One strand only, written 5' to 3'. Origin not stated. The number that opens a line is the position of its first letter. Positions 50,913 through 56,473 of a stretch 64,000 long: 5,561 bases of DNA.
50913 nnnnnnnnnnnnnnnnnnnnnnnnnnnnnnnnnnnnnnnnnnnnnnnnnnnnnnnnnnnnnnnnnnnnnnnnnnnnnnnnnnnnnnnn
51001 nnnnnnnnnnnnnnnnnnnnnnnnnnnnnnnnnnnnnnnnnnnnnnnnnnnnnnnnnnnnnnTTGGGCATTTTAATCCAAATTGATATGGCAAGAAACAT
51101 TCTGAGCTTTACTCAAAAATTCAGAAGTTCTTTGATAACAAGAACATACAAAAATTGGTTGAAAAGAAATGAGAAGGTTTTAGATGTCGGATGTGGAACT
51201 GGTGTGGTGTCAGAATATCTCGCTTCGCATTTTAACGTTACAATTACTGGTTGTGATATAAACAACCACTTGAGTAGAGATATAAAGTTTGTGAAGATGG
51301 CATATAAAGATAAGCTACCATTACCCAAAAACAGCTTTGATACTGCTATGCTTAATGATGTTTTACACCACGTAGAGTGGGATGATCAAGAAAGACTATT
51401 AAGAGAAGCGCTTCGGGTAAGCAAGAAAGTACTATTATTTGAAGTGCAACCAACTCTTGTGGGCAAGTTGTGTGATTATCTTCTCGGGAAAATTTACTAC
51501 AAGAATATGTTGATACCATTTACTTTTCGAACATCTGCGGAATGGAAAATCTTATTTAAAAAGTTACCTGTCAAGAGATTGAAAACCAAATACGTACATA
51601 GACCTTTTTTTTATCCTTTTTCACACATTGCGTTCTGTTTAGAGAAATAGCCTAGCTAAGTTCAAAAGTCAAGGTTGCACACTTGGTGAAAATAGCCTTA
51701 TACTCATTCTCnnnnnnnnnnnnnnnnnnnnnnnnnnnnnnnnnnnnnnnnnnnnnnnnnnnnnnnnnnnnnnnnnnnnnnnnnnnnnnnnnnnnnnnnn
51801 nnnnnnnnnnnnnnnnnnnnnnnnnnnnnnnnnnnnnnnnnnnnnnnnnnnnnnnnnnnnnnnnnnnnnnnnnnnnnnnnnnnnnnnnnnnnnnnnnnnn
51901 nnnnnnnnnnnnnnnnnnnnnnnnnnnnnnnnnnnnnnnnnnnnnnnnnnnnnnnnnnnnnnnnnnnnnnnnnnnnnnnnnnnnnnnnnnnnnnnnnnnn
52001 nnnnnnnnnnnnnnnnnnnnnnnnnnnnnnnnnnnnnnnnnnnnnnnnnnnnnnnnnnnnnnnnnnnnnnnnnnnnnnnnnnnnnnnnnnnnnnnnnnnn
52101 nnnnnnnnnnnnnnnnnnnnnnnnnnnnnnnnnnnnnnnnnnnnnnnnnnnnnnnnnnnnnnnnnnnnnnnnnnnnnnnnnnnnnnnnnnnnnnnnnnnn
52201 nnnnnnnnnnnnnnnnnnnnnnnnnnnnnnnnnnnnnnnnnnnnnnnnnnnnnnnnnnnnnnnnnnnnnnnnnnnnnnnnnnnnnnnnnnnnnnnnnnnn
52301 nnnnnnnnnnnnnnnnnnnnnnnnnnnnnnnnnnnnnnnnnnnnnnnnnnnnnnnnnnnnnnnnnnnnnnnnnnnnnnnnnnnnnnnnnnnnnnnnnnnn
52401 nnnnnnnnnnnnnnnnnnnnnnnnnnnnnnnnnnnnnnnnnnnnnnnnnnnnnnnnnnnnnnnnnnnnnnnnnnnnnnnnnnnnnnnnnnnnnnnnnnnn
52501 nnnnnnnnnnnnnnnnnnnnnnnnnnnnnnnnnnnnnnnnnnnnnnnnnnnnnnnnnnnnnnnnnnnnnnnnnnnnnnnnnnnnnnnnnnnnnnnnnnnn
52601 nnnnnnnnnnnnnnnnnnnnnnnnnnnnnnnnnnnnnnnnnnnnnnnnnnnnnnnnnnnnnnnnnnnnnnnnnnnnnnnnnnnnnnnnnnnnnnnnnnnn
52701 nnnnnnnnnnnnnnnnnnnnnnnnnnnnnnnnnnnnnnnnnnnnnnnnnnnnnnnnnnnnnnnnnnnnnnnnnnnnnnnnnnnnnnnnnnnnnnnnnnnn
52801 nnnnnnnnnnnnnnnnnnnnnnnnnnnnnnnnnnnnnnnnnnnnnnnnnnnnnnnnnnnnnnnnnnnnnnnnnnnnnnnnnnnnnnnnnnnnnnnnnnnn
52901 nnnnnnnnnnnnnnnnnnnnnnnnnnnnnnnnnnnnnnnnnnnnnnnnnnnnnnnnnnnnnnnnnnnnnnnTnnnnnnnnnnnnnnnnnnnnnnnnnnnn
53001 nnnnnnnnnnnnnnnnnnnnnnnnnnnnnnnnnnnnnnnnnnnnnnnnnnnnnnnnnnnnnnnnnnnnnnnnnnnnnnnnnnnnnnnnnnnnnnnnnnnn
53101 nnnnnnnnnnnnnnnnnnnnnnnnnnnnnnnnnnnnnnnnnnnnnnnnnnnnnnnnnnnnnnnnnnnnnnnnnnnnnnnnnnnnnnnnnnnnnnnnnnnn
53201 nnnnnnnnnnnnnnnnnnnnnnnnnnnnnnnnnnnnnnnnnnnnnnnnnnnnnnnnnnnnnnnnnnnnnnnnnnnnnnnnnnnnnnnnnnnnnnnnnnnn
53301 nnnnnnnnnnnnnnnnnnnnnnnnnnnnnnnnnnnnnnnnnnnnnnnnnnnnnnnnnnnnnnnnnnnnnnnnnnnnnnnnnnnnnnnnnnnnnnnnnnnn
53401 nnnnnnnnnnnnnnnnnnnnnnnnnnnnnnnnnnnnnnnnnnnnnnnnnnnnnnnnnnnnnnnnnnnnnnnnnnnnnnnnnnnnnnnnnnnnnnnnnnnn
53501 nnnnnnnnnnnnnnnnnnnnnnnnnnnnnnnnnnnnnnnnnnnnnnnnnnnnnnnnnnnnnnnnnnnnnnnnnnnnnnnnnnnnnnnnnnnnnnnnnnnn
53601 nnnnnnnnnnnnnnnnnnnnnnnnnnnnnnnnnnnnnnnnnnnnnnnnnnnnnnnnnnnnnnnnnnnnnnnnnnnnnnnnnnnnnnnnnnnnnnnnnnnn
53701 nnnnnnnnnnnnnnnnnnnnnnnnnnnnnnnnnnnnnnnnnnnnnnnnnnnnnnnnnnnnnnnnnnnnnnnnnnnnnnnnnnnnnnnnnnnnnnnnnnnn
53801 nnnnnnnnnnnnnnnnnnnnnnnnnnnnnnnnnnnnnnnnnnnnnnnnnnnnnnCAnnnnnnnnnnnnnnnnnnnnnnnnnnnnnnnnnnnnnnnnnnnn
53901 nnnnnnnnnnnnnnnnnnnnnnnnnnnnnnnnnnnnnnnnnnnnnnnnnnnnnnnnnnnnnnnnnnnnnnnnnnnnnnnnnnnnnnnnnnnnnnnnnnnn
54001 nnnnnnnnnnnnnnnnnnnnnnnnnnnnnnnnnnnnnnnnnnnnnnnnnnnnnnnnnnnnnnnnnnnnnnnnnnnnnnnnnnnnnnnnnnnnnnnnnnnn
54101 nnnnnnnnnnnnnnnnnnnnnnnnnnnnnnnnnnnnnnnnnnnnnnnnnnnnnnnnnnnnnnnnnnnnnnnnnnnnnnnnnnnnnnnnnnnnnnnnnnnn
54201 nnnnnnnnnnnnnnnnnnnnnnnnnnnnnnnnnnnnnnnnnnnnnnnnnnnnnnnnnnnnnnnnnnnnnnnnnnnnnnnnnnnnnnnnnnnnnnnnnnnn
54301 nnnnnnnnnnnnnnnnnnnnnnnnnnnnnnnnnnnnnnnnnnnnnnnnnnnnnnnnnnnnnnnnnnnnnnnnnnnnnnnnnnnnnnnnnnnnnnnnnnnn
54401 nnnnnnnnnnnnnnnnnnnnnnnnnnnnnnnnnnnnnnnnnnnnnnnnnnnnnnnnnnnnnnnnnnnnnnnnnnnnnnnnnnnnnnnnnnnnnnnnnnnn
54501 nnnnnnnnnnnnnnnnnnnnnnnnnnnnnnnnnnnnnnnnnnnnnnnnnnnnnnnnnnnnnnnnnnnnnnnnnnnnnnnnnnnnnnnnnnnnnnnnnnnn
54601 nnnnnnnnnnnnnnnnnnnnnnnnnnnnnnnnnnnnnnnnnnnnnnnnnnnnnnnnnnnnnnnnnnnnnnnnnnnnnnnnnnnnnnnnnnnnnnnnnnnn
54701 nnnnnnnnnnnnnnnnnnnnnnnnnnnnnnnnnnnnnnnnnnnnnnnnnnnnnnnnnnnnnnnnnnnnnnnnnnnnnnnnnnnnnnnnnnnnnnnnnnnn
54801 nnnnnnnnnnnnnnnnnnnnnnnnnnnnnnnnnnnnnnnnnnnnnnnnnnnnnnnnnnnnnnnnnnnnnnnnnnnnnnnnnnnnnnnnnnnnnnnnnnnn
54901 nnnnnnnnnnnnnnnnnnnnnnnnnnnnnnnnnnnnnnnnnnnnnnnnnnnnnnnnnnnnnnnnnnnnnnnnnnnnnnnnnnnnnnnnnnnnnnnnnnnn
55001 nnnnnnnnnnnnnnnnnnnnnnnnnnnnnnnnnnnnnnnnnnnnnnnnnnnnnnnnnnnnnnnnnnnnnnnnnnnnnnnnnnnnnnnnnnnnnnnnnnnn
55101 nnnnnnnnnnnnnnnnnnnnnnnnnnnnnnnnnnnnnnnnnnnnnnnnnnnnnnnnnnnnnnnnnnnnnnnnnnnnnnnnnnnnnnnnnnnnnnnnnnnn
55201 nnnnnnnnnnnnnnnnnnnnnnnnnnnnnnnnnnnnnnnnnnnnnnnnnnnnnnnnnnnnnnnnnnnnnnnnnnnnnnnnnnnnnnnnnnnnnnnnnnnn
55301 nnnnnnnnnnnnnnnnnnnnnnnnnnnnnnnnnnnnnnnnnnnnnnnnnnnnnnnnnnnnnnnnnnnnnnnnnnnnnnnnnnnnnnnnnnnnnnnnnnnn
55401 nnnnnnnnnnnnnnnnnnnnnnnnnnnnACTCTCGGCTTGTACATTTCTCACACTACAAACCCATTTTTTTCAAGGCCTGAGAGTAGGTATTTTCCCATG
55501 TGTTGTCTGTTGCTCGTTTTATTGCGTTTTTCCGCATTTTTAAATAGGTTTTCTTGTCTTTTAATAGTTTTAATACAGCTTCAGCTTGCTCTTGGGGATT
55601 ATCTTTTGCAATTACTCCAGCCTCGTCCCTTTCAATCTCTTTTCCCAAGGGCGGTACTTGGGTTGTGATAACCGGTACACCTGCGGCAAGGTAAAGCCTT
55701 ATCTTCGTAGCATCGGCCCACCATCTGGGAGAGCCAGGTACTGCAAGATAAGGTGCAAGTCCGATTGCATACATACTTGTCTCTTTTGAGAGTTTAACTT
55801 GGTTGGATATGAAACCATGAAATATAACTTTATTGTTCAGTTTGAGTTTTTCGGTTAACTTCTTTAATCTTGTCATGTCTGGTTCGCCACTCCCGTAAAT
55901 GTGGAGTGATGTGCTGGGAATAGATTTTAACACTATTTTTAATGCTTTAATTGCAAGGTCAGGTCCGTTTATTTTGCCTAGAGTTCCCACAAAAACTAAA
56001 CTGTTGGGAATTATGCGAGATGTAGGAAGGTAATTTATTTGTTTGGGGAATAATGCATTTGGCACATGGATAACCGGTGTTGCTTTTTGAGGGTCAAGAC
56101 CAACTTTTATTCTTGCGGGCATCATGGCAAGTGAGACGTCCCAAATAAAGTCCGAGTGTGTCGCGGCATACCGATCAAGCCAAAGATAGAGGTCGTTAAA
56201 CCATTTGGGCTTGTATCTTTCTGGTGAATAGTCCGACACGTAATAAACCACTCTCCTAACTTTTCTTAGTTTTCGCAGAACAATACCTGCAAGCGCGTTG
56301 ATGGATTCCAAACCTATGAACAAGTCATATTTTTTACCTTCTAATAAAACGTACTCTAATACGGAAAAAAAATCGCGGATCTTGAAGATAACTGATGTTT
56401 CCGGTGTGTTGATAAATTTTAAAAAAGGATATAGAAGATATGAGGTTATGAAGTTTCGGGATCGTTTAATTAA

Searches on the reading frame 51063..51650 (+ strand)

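Call 51: search_protein_families(library=pfam, proteins=[window:51063-51650:+], max_evalue=0.001)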
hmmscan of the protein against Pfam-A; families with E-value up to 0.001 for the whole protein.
window:51063-51650:+ (195 aa): 10 families
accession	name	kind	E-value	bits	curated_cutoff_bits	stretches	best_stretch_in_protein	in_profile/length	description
PF08241.18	Methyltransf_11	-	3.1e-16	60.2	21.2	1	40-122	1-89/95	Methyltransferase domain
PF13649.12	Methyltransf_25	-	2.5e-15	57.4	27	1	39-121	1-94/97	Methyltransferase domain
PF13489.12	Methyltransf_23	-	8.1e-13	48.9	27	1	23-127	11-117/164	Methyltransferase domain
PF08242.18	Methyltransf_12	-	1.6e-09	38.8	30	1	40-119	1-91/98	Methyltransferase domain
PF13847.12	Methyltransf_31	-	5.2e-09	36.4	27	1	34-122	2-103/145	Methyltransferase domain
PF07021.18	MetW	-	1.9e-08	34.6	21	1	30-124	8-106/193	Methionine biosynthesis protein MetW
PF01209.24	Ubie_methyltran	-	4.1e-05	23.5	20.1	1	6-121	19-144/233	ubiE/COQ5 methyltransferase family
PF05175.20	MTS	-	0.00011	22.4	23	1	35-68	31-65/170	Methyltransferase small domain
PF01728.25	FtsJ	-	0.00044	20.7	24.1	1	32-69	18-56/181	FtsJ-like methyltransferase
PF02353.26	CMAS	-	0.00058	19.7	27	1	30-67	57-94/273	Mycolic acid cyclopropane synthetase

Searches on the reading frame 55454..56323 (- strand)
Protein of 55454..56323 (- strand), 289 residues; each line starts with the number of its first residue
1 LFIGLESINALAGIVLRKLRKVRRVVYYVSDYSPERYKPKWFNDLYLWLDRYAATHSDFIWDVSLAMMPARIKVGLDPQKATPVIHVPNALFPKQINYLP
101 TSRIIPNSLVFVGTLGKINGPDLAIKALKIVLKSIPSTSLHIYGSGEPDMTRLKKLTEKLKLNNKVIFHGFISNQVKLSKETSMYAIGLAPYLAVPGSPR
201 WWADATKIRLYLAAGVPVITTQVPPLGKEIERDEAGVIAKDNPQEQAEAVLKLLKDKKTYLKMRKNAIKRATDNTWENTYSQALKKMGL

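Call 51: search_protein_families(library=pfam, proteins=[window:55454-56323:-], max_evalue=0.001)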
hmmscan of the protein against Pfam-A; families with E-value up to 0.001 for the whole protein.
window:55454-56323:- (289 aa): 2 families
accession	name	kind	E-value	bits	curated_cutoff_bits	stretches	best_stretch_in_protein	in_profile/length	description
PF00534.26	Glycos_transf_1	-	1.1e-22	80.8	26.4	2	107-176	16-87/172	Glycosyl transferases group 1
PF13692.12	Glyco_trans_1_4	-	9.3e-18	65.3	27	1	108-256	3-142/142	Glycosyl transferases group 1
